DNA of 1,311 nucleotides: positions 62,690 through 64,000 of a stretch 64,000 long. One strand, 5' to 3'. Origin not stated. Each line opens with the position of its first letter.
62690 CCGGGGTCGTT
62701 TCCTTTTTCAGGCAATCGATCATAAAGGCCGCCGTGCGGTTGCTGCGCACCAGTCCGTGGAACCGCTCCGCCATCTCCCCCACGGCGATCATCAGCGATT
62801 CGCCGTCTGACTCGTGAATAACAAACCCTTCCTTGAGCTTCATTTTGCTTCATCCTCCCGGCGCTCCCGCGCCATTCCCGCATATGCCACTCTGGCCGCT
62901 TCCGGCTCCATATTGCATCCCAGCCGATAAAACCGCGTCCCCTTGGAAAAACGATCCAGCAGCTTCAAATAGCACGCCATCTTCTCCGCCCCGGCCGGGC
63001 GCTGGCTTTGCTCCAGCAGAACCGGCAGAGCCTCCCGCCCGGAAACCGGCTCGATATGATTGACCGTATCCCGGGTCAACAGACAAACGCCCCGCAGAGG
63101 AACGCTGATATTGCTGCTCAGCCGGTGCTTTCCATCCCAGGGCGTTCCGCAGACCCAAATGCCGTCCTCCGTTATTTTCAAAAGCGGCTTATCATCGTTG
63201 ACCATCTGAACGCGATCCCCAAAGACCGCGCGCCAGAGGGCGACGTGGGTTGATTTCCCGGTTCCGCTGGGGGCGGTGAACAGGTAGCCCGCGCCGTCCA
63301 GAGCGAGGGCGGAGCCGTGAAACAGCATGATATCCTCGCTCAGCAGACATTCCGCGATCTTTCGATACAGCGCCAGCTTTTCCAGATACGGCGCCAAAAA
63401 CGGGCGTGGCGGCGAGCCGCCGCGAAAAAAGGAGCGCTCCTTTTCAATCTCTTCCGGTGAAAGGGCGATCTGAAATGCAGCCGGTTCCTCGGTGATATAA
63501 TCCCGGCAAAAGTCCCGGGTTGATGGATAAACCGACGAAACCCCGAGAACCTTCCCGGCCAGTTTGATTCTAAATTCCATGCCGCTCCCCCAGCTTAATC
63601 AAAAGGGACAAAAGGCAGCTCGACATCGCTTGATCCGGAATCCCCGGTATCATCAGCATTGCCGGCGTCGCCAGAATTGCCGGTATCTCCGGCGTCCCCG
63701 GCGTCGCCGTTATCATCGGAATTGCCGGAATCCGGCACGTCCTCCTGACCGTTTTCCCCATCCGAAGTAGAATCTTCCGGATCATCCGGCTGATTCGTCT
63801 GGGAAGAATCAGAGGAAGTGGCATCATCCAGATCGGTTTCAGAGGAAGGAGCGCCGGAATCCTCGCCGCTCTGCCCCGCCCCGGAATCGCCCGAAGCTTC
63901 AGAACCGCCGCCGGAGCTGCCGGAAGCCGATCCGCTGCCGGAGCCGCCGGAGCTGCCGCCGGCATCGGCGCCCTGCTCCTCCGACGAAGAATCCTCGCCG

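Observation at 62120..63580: Orphan HPr-kinase-like / PqqD(RRE) / S24-S26 peptidase operon with no recognisable RiPP core enzyme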

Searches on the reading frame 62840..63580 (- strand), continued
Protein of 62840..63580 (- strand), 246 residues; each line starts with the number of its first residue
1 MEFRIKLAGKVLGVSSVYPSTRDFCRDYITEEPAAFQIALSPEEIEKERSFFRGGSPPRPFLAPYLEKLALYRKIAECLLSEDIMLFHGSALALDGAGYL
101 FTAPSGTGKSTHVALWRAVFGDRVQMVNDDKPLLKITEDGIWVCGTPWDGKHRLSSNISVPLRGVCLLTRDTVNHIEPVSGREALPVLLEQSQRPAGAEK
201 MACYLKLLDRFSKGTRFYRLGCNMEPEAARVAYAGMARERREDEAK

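Call 60: predict_structure(alignment_id=A1)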
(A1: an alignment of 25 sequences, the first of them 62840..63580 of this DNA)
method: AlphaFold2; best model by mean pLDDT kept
length: 246 residues; sequences in the alignment: 25
mean_pLDDT: 91.2   pTM: 0.87
mean pLDDT of the five models: 91.2, 90.4, 89.5, 89.3, 87.5
residues with pLDDT >= 90: 199; 70-90: 28; 50-70: 19; < 50: 0
segments of 3 or more residues with pLDDT < 50: none
pLDDT, mean of each block of 10 residues (from residue 1): 97 98 95 97 92 66 93 95 95 96 80 90 93 96 91 82 95 96 94 93 97 96 93 86 62
secondary structure, 60 per line:
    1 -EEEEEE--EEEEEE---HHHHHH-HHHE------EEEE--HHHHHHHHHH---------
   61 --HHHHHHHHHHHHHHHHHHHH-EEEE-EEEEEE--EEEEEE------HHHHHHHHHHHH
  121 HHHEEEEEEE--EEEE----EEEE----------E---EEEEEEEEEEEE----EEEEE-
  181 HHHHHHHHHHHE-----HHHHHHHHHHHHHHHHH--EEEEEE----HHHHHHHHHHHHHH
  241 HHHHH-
elements in order: E2-7 E10-15 H19-24 E36-39 H42-51 H63-82 E84-87 E89-94 E97-102 H109-123 E124-130 E133-136 E141-144 E159-170 E175-179 H181-191 H198-214 E217-222 H227-245
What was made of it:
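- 62840..63580 (-): lppK-like P-loop kinase (246 aa; Walker A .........). The AF2 model has pLDDT 91 (call 60).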

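Call 63: fold_search(model_id=the predicted structure, library=pdb)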
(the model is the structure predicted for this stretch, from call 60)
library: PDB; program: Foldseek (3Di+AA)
matches with E <= 10: 454; with E <= 0.001: 94
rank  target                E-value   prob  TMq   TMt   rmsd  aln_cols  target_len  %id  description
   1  2pc9_D                5.1e-07  1.00  0.47  0.26   9.4       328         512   14  Crystal Structure Of ATP-Dependent Phosphoenolpyruvate Carboxykinase From Thermus thermophilus HB8 (released 2007-10-02)
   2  1xkv_B                7.0e-07  1.00  0.48  0.26   9.3       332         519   14  Crystal Structure Of ATP-Dependent Phosphoenolpyruvate Carboxykinase From Thermus thermophilus HB8 (released 2005-10-11)
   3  2pc9_C                1.4e-06  1.00  0.48  0.26   9.2       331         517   14  Crystal Structure Of ATP-Dependent Phosphoenolpyruvate Carboxykinase From Thermus thermophilus HB8 (released 2007-10-02)
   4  9a4u_A                1.5e-06  1.00  0.47  0.25   9.7       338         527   12  Integrative model of PCKA-QOX2 by crosslinking MS and deep learning (released 2024-09-18)
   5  1ii2_B                2.2e-06  1.00  0.46  0.25  10.7       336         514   13  Crystal Structure of Phosphoenolpyruvate Carboxykinase (PEPCK) from Trypanosoma cruzi (released 2001-11-21)
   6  6asn                  2.3e-06  1.00  0.51  0.27   9.2       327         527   11  E. coli phosphoenolpyruvate carboxykinase K212I F216V mutant bound to methanesulfonate (released 2018-08-29)
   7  6at3_B                2.6e-06  1.00  0.50  0.26   7.9       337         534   11  E. coli phosphoenolpyruvate carboxykinase Y207F mutant bound to thiosulfate and oxaloacetate (released 2018-08-29)
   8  1oen                  2.8e-06  1.00  0.52  0.28   8.5       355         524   10  PHOSPHOENOLPYRUVATE CARBOXYKINASE (released 1996-11-08)
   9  2pc9_A                3.3e-06  1.00  0.47  0.26   9.6       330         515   14  Crystal Structure Of ATP-Dependent Phosphoenolpyruvate Carboxykinase From Thermus thermophilus HB8 (released 2007-10-02)
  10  2pc9_B                4.8e-06  1.00  0.48  0.27   8.3       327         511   14  Crystal Structure Of ATP-Dependent Phosphoenolpyruvate Carboxykinase From Thermus thermophilus HB8 (released 2007-10-02)
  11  1j3b_B                5.1e-06  1.00  0.48  0.26   9.1       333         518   15  Crystal structure of ATP-dependent phosphoenolpyruvate carboxykinase from Thermus thermophilus HB8 (released 2003-02-11)
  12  1ii2_A                6.1e-06  1.00  0.46  0.24  11.0       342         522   12  Crystal Structure of Phosphoenolpyruvate Carboxykinase (PEPCK) from Trypanosoma cruzi (released 2001-11-21)
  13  6at4_B                6.9e-06  1.00  0.47  0.25   8.6       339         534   12  E. coli phosphoenolpyruvate carboxykinase bound to thiosulfate (released 2018-08-29)
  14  1ytm_A                6.9e-06  1.00  0.45  0.25   9.4       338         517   12  Crystal structure of phosphoenolpyruvate carboxykinase of Anaerobiospirillum succiniciproducens complexed with ATP, ox (released 2006-01-24)
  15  6at3_A                7.3e-06  1.00  0.46  0.24   9.1       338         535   12  E. coli phosphoenolpyruvate carboxykinase Y207F mutant bound to thiosulfate and oxaloacetate (released 2018-08-29)
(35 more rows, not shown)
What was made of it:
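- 62840..63580 (-): Foldseek hits PEP carboxykinase at E=5e-7 and HprK/P at about E=1e-4 (call 63).
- The kinase model falls in the PEPCK/HprK fold (calls 60, 63).
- Tried and rejected: A structure model and Foldseek replaced it (calls 60, 63).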

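Call 69: search_protein_families(library=pfam, proteins=[L026:7174-9294:+, L004:7897-9669:+, L007:2356-4119:+, L001:12155-13312:+, L064:11114-12802:+, L056:7862-9253:+, L005:147-713:+, L006:9443-9949:+], max_evalue=0.01)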
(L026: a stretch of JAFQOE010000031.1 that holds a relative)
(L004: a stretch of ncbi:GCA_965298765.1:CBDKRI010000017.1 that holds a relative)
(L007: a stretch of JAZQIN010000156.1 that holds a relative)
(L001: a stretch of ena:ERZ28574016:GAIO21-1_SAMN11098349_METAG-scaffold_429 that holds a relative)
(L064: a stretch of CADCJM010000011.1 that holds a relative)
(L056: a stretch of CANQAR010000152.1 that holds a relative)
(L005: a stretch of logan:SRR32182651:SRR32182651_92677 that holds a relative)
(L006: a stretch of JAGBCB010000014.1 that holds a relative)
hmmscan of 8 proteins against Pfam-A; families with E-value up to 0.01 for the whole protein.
L026:7174-9294:+ (706 aa): 1 family
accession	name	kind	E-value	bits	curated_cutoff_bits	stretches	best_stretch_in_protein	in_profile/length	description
PF19789.6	DUF6273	-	3.1e-05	24.3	23.5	1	160-278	48-171/172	Domain of unknown function (DUF6273)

L004:7897-9669:+ (590 aa): 3 families
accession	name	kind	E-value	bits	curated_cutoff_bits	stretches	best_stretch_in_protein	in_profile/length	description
PF01841.26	Transglut_core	-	1.1e-07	32.5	23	1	286-340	52-107/108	Transglutaminase-like superfamily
PF09479.16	Flg_new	-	0.00026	21.5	27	1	427-452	25-50/65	Listeria-Bacteroides repeat domain (List_Bact_rpt)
PF14381.12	EDR1_CTR1_ARMC3_pept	-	0.0035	17.6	27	1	293-341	150-195/203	EDR1/CTR1/ARMC3, peptidase-like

L007:2356-4119:+ (587 aa): 2 families
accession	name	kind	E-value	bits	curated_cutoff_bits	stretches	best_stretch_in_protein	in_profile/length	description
PF01841.26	Transglut_core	-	1e-07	32.6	23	1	290-340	50-107/108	Transglutaminase-like superfamily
PF09479.16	Flg_new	-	0.0037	17.8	27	1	423-449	20-49/65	Listeria-Bacteroides repeat domain (List_Bact_rpt)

L001:12155-13312:+ (385 aa): 2 families
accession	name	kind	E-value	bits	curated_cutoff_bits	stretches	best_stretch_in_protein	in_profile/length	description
PF14907.12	NTP_transf_5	-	1.1e-42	146.8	31.2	1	32-273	3-248/249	Uncharacterised nucleotidyltransferase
PF05595.16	DUF771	-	0.0048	17.4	22.9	0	69-105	30-65/90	Domain of unknown function (DUF771)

L064:11114-12802:+ (562 aa): 5 families
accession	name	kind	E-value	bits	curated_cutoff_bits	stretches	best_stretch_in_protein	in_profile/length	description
PF00664.28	ABC_membrane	-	1.1e-30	107.7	28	1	21-290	2-274/274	ABC transporter transmembrane region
PF00005.33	ABC_tran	-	9.7e-26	91.4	25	1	370-521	2-137/137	ABC transporter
PF02463.25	SMC_N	-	1.2e-05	25.4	40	1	493-559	137-208/220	RecF/RecN/SMC N terminal domain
PF13401.12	AAA_22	-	2.7e-05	24.9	27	1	382-540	8-109/130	AAA domain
PF06472.20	ABC_membrane_2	-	9.5e-05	22.3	24.4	1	17-199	14-200/269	ABC transporter transmembrane region 2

L056:7862-9253:+ (463 aa): 2 families
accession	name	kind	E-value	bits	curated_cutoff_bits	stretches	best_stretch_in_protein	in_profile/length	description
PF04055.27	Radical_SAM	-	1.5e-13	51.7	29.5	1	128-290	3-165/166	Radical SAM superfamily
PF13353.11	Fer4_12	-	3.6e-09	37.5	22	1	122-237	6-118/137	4Fe-4S single cluster domain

L005:147-713:+ (188 aa): 0 families

L006:9443-9949:+ (168 aa): 1 family
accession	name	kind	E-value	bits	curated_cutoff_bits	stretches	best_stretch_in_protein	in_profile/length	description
PF04886.17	PT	-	4.5e-09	36.2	26.2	1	91-124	2-35/36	PT disordered repeat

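Call 71: find_related_loci(query=window:62840-63580:-, collection=metagenome_contigs, flank=10000)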
Query window:62840-63580:- (246 aa) in metagenome_contigs; peptide patterns used: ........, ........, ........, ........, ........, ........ (x = any residue, [..] = any of these).
600 stretches matched a pattern (row limit reached: there are more); 111 encode a relative of the query (tblastn E <= 1e-3); the best 80 are kept; 80 distinct loci.
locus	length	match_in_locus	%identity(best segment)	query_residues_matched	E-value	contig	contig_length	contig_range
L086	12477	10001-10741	54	1-242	2e-85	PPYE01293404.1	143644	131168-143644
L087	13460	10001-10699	56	1-236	5e-85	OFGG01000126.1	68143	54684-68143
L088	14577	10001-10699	56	1-236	5e-85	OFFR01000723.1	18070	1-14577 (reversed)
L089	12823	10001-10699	56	1-236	5e-85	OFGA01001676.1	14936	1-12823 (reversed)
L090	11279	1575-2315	53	1-242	1e-84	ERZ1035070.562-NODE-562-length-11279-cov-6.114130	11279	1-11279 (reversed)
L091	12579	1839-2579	53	1-242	8e-84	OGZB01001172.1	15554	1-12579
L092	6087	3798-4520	53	1-236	1e-83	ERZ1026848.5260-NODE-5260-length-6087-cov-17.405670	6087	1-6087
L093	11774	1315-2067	52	1-246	1e-83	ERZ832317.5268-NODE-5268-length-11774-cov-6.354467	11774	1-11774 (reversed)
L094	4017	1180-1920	52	1-242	2e-83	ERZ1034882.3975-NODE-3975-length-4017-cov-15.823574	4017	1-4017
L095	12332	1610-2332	54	1-236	2e-83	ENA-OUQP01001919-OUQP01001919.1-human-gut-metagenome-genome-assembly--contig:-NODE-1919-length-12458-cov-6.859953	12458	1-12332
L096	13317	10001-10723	54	1-236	2e-83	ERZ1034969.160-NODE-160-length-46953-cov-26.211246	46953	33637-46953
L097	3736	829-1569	53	1-242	3e-83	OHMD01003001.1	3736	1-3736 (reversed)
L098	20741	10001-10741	53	1-242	1e-82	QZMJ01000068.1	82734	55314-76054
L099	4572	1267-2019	52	1-246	7e-83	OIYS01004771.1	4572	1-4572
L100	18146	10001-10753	52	1-246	8e-83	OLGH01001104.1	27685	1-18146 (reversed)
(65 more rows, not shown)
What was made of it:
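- Tried and rejected: The protein-guided metagenome scan found nothing above 59% identity (call 71).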

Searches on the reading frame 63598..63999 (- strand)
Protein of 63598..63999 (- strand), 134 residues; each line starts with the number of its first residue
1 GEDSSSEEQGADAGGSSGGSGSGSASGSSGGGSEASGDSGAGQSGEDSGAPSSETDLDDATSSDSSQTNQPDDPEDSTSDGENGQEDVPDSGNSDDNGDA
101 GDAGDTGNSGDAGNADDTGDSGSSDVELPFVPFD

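Call 5: search_protein_families(library=pfam, proteins=[window:63598-63999:-], max_evalue=0.1)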
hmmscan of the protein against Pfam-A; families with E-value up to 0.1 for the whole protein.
window:63598-63999:- (134 aa): 0 families

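Call 6: search_protein_families(library=ncbifam, proteins=[window:63598-63999:-], max_evalue=0.1)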
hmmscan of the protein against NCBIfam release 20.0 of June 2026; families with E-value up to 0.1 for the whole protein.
window:63598-63999:- (134 aa): 0 families
